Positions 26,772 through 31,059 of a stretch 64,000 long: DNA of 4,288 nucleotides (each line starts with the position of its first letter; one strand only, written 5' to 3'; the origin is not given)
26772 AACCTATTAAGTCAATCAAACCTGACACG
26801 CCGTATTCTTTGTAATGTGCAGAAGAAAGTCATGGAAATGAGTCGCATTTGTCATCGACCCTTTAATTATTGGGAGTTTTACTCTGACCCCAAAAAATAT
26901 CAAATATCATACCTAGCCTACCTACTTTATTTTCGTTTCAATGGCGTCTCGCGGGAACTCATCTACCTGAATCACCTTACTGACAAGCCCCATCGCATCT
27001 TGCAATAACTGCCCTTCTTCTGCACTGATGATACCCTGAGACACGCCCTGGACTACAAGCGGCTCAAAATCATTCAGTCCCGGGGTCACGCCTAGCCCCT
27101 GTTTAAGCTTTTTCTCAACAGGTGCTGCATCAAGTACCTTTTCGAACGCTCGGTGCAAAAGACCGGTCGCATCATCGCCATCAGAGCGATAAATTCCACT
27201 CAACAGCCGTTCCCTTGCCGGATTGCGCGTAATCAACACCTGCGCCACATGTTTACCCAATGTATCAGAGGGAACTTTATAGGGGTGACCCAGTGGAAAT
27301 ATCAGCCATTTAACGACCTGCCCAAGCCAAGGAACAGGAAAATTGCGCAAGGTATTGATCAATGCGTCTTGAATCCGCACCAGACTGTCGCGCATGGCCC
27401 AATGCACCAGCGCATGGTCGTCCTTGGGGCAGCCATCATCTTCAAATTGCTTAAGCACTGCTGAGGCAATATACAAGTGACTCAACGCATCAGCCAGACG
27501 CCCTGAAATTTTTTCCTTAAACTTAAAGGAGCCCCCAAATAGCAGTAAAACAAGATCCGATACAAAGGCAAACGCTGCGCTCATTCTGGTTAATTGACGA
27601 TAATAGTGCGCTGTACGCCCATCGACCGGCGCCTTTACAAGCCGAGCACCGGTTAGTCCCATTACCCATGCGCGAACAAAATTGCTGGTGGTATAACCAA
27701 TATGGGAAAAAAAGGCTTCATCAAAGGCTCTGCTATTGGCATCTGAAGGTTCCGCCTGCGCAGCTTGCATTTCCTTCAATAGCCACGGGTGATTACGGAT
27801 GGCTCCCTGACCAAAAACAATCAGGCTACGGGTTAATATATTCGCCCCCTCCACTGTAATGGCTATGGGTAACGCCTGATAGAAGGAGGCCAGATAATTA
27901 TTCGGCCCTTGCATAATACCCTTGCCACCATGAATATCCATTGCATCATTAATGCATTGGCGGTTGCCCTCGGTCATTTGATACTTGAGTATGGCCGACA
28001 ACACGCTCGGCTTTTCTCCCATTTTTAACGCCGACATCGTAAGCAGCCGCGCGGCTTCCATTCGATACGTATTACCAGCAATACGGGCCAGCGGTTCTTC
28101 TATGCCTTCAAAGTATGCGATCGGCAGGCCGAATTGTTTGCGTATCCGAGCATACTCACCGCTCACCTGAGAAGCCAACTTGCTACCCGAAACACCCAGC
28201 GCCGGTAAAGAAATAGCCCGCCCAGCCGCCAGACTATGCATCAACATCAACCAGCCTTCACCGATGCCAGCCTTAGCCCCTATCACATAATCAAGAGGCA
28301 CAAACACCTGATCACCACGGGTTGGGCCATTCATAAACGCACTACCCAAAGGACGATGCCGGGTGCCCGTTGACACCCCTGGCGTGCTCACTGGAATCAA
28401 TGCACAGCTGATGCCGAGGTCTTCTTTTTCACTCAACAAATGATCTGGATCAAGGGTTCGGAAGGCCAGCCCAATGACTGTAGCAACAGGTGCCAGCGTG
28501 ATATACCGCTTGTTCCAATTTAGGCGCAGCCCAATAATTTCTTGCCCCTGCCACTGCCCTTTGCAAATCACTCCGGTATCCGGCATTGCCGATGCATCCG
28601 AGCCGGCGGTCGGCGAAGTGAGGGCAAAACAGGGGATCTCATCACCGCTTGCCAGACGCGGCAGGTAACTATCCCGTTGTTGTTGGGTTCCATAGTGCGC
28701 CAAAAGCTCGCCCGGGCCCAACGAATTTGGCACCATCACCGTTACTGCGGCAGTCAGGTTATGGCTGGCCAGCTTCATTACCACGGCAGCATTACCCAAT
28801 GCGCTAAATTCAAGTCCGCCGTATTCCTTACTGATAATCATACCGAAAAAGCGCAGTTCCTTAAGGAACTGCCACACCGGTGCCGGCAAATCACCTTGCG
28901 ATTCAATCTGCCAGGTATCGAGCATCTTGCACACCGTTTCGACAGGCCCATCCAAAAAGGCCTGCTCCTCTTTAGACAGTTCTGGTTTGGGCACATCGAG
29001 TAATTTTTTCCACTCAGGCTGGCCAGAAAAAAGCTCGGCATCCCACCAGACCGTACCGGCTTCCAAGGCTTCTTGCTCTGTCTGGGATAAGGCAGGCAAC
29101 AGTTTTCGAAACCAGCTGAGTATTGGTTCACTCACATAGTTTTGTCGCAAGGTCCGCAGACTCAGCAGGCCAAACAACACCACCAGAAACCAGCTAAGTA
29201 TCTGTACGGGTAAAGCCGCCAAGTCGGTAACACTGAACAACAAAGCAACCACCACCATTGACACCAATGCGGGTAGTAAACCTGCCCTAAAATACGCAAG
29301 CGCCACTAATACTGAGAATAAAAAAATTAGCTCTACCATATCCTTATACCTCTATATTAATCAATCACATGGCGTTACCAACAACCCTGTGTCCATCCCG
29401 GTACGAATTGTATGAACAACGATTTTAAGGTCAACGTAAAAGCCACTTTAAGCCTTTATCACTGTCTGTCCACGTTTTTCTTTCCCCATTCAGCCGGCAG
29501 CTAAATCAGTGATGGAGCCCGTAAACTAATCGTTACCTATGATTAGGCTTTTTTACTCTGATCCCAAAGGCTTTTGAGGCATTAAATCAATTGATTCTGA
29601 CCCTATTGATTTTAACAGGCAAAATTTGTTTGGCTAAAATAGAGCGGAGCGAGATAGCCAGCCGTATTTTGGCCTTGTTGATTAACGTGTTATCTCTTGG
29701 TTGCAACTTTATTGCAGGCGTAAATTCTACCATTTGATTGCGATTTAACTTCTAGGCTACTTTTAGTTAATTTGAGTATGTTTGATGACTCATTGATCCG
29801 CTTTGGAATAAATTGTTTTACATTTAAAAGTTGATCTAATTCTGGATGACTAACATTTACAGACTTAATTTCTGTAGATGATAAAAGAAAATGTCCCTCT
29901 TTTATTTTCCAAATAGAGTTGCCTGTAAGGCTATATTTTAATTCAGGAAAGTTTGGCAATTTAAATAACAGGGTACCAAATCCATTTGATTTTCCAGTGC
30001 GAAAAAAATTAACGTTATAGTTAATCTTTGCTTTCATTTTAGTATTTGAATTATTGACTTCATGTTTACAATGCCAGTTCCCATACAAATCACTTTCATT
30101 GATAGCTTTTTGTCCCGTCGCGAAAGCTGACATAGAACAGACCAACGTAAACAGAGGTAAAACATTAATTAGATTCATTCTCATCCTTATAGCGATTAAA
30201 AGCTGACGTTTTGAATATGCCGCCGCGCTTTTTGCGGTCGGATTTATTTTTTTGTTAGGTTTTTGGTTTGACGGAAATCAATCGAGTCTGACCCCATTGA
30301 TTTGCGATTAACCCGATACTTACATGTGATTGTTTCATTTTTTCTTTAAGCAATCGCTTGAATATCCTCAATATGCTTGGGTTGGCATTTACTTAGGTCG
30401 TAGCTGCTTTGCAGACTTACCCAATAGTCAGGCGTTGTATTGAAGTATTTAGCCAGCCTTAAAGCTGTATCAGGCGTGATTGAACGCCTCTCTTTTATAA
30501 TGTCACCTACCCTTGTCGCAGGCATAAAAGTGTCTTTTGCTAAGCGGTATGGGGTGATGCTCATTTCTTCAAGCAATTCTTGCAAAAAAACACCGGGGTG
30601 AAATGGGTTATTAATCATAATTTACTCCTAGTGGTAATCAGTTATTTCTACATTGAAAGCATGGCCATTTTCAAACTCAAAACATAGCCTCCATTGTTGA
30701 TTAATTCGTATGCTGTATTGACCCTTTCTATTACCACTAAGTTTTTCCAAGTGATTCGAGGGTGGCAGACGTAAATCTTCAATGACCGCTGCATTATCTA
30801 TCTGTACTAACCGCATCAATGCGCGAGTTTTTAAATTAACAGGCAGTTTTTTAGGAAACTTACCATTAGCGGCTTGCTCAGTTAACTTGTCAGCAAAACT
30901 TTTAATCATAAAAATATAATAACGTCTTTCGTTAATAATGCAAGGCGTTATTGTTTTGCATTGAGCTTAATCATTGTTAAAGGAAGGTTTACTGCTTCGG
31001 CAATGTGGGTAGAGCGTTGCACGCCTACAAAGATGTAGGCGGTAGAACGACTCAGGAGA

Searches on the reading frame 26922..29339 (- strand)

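Call 56: search_protein_families(library=pfam, proteins=[window:26922-29339:-])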
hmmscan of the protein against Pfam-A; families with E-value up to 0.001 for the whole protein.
window:26922-29339:- (805 aa): 4 families
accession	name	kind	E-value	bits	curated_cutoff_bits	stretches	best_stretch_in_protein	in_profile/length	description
PF09317.16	ACDH_C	-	3.3e-99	332.5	25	1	514-795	1-284/284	Acyl-CoA dehydrogenase, C-terminal, bacterial type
PF02771.21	Acyl-CoA_dh_N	-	1e-17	64.9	22.9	1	124-233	3-113/113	Acyl-CoA dehydrogenase, N-terminal domain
PF00441.29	Acyl-CoA_dh_1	-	5.8e-16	59.4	22.4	1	360-507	1-145/150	Acyl-CoA dehydrogenase, C-terminal domain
PF02770.24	Acyl-CoA_dh_M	-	6e-10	39.6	33.3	1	237-336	1-87/97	Acyl-CoA dehydrogenase, middle domain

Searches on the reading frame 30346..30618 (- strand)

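Call 57: search_protein_families(library=pfam, proteins=[window:30346-30618:-])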
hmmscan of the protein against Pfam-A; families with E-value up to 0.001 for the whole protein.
window:30346-30618:- (90 aa): 2 families
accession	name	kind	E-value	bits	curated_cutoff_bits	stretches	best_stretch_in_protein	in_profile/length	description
PF01381.28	HTH_3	-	1.2e-06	28.9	23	1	12-66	1-55/55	Helix-turn-helix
PF13443.12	HTH_26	-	8.4e-06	26.4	22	1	12-63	2-54/63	Cro/C1-type HTH DNA-binding domain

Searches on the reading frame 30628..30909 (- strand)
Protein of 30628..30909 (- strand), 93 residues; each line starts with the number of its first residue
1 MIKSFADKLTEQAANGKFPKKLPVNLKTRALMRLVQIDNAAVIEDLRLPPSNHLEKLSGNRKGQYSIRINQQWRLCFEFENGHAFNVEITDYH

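Call 57: search_protein_families(library=pfam, proteins=[window:30628-30909:-])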
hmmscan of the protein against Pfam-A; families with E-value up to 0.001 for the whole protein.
window:30628-30909:- (93 aa): 1 family
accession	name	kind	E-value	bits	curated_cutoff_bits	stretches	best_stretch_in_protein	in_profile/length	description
PF05015.19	HigB-like_toxin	-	3.9e-19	69.3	27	1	4-93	2-91/91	RelE-like toxin of type II toxin-antitoxin system HigB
